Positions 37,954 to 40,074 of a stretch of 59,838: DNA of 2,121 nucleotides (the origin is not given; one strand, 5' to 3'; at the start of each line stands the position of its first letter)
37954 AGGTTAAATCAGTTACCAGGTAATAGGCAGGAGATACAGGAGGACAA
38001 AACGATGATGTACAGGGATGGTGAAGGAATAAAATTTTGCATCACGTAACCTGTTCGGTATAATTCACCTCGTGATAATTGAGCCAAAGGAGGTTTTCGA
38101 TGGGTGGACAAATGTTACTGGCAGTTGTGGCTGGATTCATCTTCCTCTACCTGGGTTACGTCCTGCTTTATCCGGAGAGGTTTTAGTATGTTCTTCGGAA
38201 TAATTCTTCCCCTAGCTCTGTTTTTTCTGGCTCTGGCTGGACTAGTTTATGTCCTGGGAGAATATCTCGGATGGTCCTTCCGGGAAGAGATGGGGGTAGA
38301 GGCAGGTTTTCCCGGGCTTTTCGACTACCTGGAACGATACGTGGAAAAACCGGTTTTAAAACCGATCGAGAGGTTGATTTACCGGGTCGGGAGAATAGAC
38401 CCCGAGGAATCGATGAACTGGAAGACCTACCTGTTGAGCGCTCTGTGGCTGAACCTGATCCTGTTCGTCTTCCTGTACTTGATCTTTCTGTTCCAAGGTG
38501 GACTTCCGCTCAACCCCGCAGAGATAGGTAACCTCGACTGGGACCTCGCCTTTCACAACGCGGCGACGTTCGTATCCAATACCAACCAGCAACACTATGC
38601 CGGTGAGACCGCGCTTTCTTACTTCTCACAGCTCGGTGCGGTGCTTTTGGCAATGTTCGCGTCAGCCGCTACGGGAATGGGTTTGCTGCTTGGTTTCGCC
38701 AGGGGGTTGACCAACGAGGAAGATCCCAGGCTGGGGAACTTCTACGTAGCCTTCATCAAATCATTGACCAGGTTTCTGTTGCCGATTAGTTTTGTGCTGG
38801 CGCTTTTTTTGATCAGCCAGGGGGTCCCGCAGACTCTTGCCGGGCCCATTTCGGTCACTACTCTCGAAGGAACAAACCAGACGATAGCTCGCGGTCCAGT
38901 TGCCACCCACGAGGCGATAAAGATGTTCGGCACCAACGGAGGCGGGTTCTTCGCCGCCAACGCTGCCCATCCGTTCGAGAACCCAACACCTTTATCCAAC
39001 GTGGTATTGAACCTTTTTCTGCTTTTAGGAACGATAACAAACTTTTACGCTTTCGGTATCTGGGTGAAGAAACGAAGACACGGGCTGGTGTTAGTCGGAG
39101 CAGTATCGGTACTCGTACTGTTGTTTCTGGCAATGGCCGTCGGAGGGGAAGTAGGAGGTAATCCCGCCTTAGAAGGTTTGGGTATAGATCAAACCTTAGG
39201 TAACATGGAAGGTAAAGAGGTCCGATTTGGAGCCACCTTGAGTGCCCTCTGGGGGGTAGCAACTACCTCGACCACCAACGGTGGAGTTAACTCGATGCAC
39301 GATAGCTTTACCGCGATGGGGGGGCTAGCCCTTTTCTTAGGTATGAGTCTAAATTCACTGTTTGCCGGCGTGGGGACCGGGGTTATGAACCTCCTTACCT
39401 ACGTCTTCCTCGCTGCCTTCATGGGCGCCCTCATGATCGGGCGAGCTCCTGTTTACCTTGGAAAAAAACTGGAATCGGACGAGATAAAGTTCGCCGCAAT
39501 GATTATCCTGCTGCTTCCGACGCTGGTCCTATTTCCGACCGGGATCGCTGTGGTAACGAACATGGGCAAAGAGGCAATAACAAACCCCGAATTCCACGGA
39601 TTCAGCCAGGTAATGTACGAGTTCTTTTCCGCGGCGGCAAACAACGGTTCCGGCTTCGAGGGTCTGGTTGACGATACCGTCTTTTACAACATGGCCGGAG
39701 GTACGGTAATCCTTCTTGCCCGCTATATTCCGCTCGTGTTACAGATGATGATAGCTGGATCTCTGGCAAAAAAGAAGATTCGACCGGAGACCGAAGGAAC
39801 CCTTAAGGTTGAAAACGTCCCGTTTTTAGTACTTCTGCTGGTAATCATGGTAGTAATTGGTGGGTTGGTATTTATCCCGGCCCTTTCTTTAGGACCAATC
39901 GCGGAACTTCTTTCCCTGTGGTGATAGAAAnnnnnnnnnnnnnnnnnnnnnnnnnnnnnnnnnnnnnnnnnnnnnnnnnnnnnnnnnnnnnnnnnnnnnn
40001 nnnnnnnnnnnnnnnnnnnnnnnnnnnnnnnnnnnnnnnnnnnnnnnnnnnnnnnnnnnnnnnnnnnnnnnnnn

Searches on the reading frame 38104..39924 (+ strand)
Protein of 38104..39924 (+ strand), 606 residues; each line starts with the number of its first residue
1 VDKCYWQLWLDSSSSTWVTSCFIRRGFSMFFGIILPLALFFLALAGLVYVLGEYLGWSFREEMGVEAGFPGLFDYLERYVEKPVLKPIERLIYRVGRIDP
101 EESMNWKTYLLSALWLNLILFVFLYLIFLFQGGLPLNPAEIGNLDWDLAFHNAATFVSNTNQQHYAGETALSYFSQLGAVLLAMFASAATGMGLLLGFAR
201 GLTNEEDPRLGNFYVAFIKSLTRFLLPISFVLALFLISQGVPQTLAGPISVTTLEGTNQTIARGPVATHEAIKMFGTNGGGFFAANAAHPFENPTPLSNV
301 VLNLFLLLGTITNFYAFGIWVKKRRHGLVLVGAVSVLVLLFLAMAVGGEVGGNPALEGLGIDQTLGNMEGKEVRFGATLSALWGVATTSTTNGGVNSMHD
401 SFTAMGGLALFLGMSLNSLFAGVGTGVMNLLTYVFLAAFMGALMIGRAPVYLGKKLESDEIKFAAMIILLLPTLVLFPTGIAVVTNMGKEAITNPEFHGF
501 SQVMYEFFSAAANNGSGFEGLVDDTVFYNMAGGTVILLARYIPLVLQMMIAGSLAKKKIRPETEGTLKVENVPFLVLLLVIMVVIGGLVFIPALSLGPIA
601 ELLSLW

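Call 7: search_protein_families(library=pfam, proteins=[window:38104-39924:+])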
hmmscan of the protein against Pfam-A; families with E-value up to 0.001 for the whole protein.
window:38104-39924:+ (606 aa): 1 family
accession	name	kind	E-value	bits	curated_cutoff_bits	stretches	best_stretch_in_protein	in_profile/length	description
PF03814.21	KdpA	-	3.2e-201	669.7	22.6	1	40-603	3-548/548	Potassium-transporting ATPase A subunit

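Call 53: find_homologous_proteins(query=window:38188-39924:+, max_evalue=1e-100)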
Query window:38188-39924:+ (578 aa): 7798 proteins with E <= 1e-100 among 8000 candidates; the best 120 are listed.
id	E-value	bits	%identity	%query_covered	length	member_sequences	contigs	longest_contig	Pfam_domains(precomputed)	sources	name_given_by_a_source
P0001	0.0e+0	1252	100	100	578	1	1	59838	PF03814.22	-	-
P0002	0.0e+0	1189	95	100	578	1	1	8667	PF03814.22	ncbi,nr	ncbi:potassium-transporting ATPase subunit A [Candidatus Bipolaricaulota bacterium]|nr:potassium-tra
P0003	0.0e+0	1188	95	100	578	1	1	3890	PF03814.22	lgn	-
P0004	0.0e+0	1185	94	100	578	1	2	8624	PF03814.22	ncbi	ncbi:MAG: potassium-transporting ATPase subunit KdpA [Candidatus Bipolaricaulota bacterium]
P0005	0.0e+0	1183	94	100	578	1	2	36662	PF03814.22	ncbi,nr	ncbi:MAG: potassium-transporting ATPase subunit KdpA [Candidatus Bipolaricaulota bacterium]|nr:potas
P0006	0.0e+0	1183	93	100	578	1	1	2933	PF03814.22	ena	-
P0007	0.0e+0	1182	93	100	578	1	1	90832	PF03814.22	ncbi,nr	ncbi:potassium-transporting ATPase subunit KdpA [Candidatus Bipolaricaulota bacterium]|nr:potassium-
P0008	0.0e+0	1181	93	100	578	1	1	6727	PF03814.22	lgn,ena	-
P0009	0.0e+0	1176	93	100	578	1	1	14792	PF03814.22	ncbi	-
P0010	0.0e+0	1168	92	100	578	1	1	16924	PF03814.22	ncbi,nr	ncbi:potassium-transporting ATPase subunit KdpA [Candidatus Bipolaricaulota bacterium]|nr:potassium-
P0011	0.0e+0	1165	92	100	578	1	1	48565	PF03814.22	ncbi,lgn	ncbi:MAG: potassium-transporting ATPase subunit KdpA [Candidatus Bipolaricaulia bacterium]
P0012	0.0e+0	1159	91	100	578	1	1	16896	PF03814.22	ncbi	ncbi:MAG: potassium-transporting ATPase subunit KdpA [Candidatus Acetothermia bacterium]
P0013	0.0e+0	1157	91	100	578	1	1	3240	PF03814.22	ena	-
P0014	0.0e+0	1152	90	100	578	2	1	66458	PF03814.22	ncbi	ncbi:MAG: potassium-transporting ATPase subunit KdpA [Candidatus Acetothermia bacterium]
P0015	0.0e+0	1136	90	100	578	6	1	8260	PF03814.22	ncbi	ncbi:MAG: potassium-transporting ATPase subunit KdpA [Candidatus Bipolaricaulota bacterium]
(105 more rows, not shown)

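Call 54: find_encoding_contigs(protein=P0005, flank=6000, max_places=2)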
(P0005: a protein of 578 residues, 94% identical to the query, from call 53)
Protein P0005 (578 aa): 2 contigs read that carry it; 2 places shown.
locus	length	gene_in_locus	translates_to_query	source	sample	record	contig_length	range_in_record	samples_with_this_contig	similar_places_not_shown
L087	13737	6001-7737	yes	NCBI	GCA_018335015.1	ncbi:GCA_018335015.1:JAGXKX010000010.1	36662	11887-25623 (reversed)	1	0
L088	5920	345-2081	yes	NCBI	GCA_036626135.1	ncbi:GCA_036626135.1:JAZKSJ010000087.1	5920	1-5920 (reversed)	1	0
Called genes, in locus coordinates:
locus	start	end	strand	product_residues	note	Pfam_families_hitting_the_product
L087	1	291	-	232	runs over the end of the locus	PF02254:TrkA_N, PF03807:F420_oxidored (faint), PF02080:TrkA_C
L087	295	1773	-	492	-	PF02386:TrkH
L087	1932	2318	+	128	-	PF00211:Guanylate_cyc (weak)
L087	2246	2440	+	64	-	-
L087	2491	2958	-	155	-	PF22769:DCD, PF00692:dUTPase (weak)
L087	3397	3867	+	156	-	-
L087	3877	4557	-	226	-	-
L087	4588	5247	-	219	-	PF14333:DUF4389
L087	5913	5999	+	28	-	PF09604:Potass_KdpF (faint)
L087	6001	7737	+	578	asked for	PF03814:KdpA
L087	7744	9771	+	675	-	PF00122:E1-E2_ATPase, PF00702:Hydrolase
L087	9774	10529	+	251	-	PF02669:KdpC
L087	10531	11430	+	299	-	PF00582:Usp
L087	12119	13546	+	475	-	PF02386:TrkH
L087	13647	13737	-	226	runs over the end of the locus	PF02254:TrkA_N, PF02080:TrkA_C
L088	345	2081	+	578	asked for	PF03814:KdpA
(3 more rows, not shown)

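Call 55: find_encoding_contigs(protein=P0007, flank=6000, max_places=2)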
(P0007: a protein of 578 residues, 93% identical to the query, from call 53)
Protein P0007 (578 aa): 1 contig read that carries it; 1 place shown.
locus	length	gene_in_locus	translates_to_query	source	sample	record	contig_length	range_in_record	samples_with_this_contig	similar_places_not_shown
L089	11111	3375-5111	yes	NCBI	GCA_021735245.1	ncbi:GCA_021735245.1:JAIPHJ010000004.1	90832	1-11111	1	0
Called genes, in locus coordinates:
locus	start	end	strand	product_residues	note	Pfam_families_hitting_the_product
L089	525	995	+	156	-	-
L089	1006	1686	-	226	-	-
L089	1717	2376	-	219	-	PF14333:DUF4389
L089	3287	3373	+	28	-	-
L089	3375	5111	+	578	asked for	PF03814:KdpA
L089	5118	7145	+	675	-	PF00122:E1-E2_ATPase, PF00702:Hydrolase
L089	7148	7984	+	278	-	PF02669:KdpC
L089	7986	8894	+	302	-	PF00582:Usp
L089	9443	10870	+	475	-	PF02386:TrkH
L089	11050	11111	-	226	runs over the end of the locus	PF02254:TrkA_N, PF02080:TrkA_C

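Call 56: find_encoding_contigs(protein=P0011, flank=6000, max_places=2)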
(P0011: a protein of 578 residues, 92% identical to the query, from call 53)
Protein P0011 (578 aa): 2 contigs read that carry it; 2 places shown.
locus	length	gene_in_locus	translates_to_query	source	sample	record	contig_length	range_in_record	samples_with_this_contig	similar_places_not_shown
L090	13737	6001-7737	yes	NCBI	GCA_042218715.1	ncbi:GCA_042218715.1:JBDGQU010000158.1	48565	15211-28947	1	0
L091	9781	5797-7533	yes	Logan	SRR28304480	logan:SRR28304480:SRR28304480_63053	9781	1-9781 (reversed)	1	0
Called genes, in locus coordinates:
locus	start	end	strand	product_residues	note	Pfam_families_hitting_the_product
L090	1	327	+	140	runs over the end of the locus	PF00027:cNMP_binding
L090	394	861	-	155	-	PF22769:DCD, PF00692:dUTPase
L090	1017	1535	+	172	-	PF03551:PadR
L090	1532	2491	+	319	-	PF00005:ABC_tran, PF13304:AAA_21 (faint), PF13732:DrrA1-3_C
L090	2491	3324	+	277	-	PF01061:ABC2_membrane, PF12698:ABC2_membrane_3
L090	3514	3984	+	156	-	-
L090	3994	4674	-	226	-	-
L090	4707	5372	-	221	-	PF14333:DUF4389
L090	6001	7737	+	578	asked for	PF03814:KdpA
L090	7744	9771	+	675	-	PF00122:E1-E2_ATPase, PF00702:Hydrolase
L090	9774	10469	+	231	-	PF02669:KdpC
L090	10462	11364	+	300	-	PF00582:Usp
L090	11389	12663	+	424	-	PF04087:DUF389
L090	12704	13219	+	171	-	PF03773:ArsP_1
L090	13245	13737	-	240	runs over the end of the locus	PF13085:Fer2_3, PF13187:Fer4_9 (faint), PF13183:Fer4_8, PF13237:Fer4_10, PF12838:Fer4_7 (weak), PF13534:Fer4_17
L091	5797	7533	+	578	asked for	PF03814:KdpA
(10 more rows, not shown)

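Call 57: find_encoding_contigs(protein=P0014, flank=6000, max_places=2)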
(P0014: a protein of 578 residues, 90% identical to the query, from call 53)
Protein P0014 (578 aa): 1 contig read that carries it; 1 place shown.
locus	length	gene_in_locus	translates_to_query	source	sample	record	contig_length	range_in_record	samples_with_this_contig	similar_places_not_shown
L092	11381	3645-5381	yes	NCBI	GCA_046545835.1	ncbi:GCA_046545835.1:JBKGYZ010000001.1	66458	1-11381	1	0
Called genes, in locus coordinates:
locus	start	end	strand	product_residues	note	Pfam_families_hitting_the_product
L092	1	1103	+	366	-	?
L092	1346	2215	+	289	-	PF04018:VCA0040-like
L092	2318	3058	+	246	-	PF13404:HTH_AsnC-type, PF13412:HTH_24, PF08279:HTH_11, PF12840:HTH_20 (faint), PF02080:TrkA_C (weak)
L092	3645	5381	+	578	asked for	PF03814:KdpA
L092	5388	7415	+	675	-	PF00122:E1-E2_ATPase, PF00702:Hydrolase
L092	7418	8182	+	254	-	PF02669:KdpC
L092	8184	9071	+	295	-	PF00582:Usp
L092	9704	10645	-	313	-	PF10555:MraY_sig1 (weak), PF00953:Glycos_transf_4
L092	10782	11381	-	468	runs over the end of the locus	PF01425:Amidase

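Call 62: find_encoding_contigs(protein=P0002, flank=6000, max_places=2)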
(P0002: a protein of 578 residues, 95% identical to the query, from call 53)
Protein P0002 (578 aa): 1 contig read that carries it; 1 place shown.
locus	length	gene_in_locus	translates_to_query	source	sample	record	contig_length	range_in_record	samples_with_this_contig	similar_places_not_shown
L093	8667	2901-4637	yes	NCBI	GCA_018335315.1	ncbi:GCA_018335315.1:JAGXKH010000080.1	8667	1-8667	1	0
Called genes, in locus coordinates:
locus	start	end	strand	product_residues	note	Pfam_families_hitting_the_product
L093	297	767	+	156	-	-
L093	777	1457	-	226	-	-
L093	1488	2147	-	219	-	PF14333:DUF4389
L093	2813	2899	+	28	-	PF09604:Potass_KdpF (faint)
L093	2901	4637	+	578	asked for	PF03814:KdpA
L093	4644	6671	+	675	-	PF00122:E1-E2_ATPase, PF00702:Hydrolase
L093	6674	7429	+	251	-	PF02669:KdpC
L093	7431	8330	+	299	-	PF00582:Usp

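Call 63: find_encoding_contigs(protein=P0004, flank=6000, max_places=2)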
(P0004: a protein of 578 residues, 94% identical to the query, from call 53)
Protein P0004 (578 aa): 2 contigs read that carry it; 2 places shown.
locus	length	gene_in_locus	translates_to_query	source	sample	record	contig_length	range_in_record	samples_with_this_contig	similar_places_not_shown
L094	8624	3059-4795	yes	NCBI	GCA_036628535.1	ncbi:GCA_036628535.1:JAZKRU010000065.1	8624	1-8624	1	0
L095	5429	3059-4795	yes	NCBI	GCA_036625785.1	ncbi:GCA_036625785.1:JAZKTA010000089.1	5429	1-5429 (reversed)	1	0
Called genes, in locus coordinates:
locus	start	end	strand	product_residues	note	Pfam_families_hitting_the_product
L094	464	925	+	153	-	-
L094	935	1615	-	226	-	-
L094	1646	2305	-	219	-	PF14333:DUF4389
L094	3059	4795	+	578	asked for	PF03814:KdpA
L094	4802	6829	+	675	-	PF00122:E1-E2_ATPase, PF00702:Hydrolase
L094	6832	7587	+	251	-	PF02669:KdpC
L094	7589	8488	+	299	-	PF00582:Usp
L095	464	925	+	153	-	-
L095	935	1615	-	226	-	-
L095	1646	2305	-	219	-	PF14333:DUF4389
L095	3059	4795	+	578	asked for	PF03814:KdpA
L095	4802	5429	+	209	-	PF00122:E1-E2_ATPase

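Call 64: find_encoding_contigs(protein=P0010, flank=6000, max_places=2)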
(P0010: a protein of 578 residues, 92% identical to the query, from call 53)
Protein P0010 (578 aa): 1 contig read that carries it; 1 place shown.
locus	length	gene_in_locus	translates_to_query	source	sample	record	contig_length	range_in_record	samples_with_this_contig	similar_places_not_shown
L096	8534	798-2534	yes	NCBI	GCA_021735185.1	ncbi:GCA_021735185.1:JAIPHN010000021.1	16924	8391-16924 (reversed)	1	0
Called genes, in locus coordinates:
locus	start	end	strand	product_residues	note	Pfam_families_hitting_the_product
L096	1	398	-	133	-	PF01527:HTH_Tnp_1 (weak), PF13551:HTH_29 (weak), PF13518:HTH_28 (weak), PF13384:HTH_23 (weak), PF13565:HTH_32 (faint)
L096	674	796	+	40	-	-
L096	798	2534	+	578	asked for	PF03814:KdpA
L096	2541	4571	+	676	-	PF00122:E1-E2_ATPase, PF00702:Hydrolase, PF08282:Hydrolase_3 (faint)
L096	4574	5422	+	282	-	PF02669:KdpC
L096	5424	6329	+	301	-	PF00582:Usp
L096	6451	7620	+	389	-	PF07690:MFS_1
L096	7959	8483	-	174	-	PF10646:Germane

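Call 65: find_encoding_contigs(protein=P0009, flank=6000, max_places=2)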
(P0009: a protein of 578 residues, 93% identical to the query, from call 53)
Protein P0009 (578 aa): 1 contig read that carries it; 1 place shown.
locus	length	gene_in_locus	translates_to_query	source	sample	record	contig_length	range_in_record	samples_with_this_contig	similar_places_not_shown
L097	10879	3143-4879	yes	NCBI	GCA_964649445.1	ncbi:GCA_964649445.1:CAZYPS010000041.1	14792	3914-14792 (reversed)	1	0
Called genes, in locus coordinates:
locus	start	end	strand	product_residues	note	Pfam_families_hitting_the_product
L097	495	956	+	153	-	-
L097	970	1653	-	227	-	-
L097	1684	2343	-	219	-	PF14333:DUF4389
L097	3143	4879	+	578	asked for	PF03814:KdpA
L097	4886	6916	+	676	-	PF00122:E1-E2_ATPase, PF00702:Hydrolase, PF08282:Hydrolase_3 (faint)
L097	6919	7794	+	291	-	PF02669:KdpC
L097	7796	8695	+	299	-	PF00582:Usp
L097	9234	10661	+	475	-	PF02386:TrkH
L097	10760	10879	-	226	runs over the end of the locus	PF02254:TrkA_N, PF02080:TrkA_C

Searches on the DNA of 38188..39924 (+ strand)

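Call 58: search_with_rna_model(model_id=R1, sources=[L087, L088, L089, L090, L091, L092], max_evalue=0.01)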
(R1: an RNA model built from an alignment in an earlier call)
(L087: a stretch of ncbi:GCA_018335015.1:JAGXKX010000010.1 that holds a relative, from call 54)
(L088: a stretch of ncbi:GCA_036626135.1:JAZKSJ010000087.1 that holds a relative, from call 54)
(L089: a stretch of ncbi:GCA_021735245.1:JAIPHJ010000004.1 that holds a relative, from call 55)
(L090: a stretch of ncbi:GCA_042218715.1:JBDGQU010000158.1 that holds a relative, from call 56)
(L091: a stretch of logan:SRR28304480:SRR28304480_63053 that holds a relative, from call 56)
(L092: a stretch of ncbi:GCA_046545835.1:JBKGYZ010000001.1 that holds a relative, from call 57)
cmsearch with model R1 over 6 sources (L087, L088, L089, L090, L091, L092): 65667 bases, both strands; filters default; matches with E-value up to 0.01: 11.
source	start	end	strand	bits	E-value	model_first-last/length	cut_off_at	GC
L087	11570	11663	+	112.7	3e-28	1-94/94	no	0.49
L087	11955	12047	-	96.8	6.5e-24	1-94/94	no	0.48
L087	5645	5736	+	76.5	2.3e-18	1-94/94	no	0.47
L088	1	80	+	66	1.5e-15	13-94/94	5'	0.47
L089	9013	9110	-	58.6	1.7e-13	1-94/94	no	0.53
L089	10882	10970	+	50.6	2.5e-11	1-94/94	no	0.49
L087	11571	11664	-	43.8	1.7e-09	1-94/94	no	0.5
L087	11954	12046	+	33.8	9.4e-07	1-94/94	no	0.48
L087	5646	5737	-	28.3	2.9e-05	1-94/94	no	0.47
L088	1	81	-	21.6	0.0019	1-83/94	3'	0.47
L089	9012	9109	+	20.4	0.0042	1-94/94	no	0.53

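Call 66: search_with_rna_model(model_id=R1, sources=[L093, L094, L095, L096, L097], max_evalue=0.001)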
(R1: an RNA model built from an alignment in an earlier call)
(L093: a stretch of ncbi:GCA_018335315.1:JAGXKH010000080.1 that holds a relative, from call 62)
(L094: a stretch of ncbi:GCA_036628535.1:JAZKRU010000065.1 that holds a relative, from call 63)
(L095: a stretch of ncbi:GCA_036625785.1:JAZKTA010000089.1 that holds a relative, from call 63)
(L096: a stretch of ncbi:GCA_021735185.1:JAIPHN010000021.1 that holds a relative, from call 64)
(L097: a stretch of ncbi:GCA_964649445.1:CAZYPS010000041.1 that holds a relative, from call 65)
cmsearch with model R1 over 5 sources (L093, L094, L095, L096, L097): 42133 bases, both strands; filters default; matches with E-value up to 0.001: 12.
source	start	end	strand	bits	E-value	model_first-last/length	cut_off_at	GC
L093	8470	8563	+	108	3.8e-27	1-94/94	no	0.48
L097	8875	8968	+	93.5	3.3e-23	1-94/94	no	0.5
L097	75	167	-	92.7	5.5e-23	1-94/94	no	0.44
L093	2545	2636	+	76.5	1.4e-18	1-94/94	no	0.47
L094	2703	2794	+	76.5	1.4e-18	1-94/94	no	0.47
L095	2703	2794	+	76.5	1.4e-18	1-94/94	no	0.47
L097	8876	8969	-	47.3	1.2e-10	1-94/94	no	0.5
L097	74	166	+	47.2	1.4e-10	1-94/94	no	0.43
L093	8471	8564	-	39.5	1.6e-08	1-94/94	no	0.49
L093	2546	2637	-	28.3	1.9e-05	1-94/94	no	0.47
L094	2704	2795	-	28.3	1.9e-05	1-94/94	no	0.47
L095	2704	2795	-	28.3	1.9e-05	1-94/94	no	0.47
